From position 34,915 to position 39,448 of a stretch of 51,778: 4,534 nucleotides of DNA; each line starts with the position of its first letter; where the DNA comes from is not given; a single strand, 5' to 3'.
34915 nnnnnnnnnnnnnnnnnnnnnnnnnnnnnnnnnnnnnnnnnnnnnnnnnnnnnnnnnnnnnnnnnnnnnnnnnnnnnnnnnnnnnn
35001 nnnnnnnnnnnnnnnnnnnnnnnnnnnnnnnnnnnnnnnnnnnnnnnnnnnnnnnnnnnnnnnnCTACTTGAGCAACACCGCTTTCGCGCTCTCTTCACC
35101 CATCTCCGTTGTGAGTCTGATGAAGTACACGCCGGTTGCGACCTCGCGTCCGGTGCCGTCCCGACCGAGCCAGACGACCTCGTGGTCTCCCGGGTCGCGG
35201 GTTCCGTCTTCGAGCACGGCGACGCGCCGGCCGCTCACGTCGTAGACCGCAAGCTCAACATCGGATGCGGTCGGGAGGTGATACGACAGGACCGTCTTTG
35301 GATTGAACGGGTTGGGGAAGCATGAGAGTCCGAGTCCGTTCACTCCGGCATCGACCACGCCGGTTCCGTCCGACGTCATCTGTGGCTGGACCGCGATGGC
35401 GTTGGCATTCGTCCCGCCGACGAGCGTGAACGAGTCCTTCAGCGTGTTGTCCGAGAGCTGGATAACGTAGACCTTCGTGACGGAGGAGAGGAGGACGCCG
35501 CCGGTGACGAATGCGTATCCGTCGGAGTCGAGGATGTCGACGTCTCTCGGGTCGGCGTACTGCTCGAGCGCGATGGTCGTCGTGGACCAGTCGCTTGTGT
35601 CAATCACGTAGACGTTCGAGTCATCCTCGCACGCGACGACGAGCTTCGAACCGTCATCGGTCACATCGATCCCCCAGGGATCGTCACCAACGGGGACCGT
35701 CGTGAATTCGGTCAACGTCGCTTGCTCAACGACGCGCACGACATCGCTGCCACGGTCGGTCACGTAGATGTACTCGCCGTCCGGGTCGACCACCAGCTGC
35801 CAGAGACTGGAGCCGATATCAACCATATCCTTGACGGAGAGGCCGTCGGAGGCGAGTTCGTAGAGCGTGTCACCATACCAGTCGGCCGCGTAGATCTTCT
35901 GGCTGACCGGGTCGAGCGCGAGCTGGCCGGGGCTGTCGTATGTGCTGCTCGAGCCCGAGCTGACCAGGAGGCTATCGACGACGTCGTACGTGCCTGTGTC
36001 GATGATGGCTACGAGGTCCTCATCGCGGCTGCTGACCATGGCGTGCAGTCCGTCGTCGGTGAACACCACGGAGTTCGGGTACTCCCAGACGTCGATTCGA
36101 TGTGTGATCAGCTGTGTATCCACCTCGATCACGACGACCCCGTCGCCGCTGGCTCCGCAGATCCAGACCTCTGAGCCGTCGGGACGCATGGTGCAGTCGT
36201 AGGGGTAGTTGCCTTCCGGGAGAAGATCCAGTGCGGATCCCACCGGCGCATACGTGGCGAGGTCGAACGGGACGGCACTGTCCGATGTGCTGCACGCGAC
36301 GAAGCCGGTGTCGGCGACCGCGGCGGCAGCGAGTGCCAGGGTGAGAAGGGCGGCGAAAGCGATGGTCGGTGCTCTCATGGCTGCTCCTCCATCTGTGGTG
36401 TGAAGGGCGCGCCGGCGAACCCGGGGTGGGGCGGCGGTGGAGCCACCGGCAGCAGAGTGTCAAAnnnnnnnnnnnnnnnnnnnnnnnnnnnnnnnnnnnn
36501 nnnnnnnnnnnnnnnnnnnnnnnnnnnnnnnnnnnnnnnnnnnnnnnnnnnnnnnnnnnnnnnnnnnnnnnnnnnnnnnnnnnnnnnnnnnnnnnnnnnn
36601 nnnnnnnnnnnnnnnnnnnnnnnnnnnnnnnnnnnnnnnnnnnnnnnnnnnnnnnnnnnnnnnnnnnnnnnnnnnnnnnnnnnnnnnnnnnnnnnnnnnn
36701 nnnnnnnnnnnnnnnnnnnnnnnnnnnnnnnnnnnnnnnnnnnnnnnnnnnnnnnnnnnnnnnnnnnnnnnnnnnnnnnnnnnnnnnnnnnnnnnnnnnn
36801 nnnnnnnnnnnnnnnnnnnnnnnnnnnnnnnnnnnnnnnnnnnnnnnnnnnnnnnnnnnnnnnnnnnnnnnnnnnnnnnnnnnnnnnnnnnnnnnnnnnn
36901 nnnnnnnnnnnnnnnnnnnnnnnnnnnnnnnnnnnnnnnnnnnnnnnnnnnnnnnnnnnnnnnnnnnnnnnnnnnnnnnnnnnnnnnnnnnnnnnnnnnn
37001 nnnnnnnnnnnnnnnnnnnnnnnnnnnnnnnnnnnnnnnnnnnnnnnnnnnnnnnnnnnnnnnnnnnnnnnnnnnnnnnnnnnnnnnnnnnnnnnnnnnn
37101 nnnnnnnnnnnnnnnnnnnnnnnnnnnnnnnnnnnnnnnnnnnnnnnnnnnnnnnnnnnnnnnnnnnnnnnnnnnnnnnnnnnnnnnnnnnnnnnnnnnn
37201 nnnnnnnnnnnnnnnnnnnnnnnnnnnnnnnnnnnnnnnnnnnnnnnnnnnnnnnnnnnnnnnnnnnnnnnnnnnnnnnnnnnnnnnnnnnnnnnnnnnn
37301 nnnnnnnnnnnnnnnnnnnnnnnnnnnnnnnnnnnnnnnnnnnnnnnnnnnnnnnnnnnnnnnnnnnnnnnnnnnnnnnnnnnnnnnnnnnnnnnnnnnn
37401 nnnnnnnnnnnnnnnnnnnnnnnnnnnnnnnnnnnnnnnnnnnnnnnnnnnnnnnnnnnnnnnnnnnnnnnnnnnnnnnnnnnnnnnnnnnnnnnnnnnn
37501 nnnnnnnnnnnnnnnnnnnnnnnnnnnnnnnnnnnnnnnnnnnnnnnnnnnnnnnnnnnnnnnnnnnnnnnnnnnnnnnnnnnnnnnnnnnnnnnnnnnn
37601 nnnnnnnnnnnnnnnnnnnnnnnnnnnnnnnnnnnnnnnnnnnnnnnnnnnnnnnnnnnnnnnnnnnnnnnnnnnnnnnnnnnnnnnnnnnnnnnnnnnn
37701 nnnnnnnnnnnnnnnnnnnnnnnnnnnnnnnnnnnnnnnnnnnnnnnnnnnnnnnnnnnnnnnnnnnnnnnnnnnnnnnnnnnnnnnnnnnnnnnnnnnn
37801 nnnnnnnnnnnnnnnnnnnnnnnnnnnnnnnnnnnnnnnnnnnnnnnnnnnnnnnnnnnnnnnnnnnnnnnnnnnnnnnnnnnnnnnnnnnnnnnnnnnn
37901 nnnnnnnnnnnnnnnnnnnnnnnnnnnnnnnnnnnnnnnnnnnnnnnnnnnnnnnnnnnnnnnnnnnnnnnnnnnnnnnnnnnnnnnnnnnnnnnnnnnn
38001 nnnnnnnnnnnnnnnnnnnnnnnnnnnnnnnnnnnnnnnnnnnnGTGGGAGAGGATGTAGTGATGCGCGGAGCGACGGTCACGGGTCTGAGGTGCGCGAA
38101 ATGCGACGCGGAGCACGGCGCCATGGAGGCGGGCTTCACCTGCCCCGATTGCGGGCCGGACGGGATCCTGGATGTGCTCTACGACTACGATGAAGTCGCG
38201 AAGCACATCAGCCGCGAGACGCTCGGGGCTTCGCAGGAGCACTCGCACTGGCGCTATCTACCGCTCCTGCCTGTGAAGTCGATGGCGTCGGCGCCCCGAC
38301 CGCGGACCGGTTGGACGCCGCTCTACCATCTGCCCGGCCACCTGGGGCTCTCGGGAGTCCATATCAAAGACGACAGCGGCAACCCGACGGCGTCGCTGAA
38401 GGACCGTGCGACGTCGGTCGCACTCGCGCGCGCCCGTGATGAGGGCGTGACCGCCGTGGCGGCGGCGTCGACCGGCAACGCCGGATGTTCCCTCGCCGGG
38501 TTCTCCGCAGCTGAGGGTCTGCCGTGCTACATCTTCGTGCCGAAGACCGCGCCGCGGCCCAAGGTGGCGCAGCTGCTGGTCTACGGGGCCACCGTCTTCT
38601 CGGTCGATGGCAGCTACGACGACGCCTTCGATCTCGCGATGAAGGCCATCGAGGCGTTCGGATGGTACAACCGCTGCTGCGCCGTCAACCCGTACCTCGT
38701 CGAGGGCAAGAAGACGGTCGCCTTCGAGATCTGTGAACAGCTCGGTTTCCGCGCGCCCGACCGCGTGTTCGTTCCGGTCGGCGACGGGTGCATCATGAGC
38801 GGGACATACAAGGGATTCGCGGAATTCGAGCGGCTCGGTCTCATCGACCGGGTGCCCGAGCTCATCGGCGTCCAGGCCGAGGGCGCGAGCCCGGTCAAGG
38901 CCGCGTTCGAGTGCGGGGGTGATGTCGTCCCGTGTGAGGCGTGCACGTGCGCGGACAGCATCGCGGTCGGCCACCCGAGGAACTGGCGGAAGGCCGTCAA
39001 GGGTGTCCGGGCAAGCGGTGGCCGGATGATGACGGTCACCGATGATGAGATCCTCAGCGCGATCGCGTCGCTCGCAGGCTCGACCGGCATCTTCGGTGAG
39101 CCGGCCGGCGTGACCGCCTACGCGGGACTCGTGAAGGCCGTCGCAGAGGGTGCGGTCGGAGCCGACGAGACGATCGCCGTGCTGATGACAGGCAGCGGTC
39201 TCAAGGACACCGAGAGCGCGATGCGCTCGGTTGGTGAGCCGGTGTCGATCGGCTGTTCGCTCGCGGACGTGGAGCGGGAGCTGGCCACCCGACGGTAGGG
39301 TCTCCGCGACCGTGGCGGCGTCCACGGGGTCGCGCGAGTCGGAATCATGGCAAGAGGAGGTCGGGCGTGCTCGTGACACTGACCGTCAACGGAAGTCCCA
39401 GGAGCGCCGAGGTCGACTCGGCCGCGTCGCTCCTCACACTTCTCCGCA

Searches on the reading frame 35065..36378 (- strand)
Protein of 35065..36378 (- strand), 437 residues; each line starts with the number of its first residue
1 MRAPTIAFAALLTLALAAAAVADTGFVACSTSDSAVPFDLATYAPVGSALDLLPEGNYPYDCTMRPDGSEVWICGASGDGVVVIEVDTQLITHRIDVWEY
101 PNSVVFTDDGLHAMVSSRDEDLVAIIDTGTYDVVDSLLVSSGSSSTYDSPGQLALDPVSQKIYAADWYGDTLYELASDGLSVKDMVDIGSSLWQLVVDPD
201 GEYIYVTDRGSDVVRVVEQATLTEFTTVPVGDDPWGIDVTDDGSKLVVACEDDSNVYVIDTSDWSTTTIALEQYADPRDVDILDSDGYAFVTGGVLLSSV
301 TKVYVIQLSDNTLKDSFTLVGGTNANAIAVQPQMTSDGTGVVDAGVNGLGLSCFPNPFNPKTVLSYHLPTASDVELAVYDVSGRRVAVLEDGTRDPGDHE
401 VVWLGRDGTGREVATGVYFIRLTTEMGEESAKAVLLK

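Call 23: search_protein_families(library=pfam, proteins=[window:35065-36378:-], max_evalue=0.001)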
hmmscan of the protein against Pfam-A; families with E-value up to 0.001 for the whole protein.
window:35065-36378:- (437 aa): 4 families
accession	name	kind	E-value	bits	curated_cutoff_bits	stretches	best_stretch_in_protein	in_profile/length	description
PF13860.13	FlgD_ig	-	4.1e-09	36.7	27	1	368-425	18-76/79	FlgD Ig-like domain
PF10282.15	Lactonase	-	1.8e-08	34.4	21.7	1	195-260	249-319/344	Lactonase, 7-bladed beta-propeller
PF25174.1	Beta-prop_THOC3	-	5.2e-06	26.1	305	0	190-274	47-128/272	THOC3 beta-propeller domain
PF18962.6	Por_Secre_tail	-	0.00014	22.5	27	0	354-433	2-73/75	Secretion system C-terminal sorting domain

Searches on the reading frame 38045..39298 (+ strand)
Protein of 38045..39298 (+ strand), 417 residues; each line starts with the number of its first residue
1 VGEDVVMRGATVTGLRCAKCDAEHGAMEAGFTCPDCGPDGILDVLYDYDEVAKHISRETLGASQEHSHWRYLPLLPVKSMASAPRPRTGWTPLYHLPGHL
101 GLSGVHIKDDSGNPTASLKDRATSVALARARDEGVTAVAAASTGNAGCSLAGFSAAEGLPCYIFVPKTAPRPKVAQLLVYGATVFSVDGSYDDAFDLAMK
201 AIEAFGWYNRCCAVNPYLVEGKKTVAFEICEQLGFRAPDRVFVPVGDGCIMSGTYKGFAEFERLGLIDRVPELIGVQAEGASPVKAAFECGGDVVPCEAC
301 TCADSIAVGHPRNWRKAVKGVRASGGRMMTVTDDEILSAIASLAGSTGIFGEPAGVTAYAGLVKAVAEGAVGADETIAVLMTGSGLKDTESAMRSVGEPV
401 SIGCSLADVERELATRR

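Call 23: search_protein_families(library=pfam, proteins=[window:38045-39298:+], max_evalue=0.001)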
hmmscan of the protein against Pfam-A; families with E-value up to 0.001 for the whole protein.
window:38045-39298:+ (417 aa): 1 family
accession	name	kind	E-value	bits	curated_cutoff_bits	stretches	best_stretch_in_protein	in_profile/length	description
PF00291.31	PALP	-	4.2e-71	240.1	35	1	88-383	5-295/295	Pyridoxal-phosphate dependent enzyme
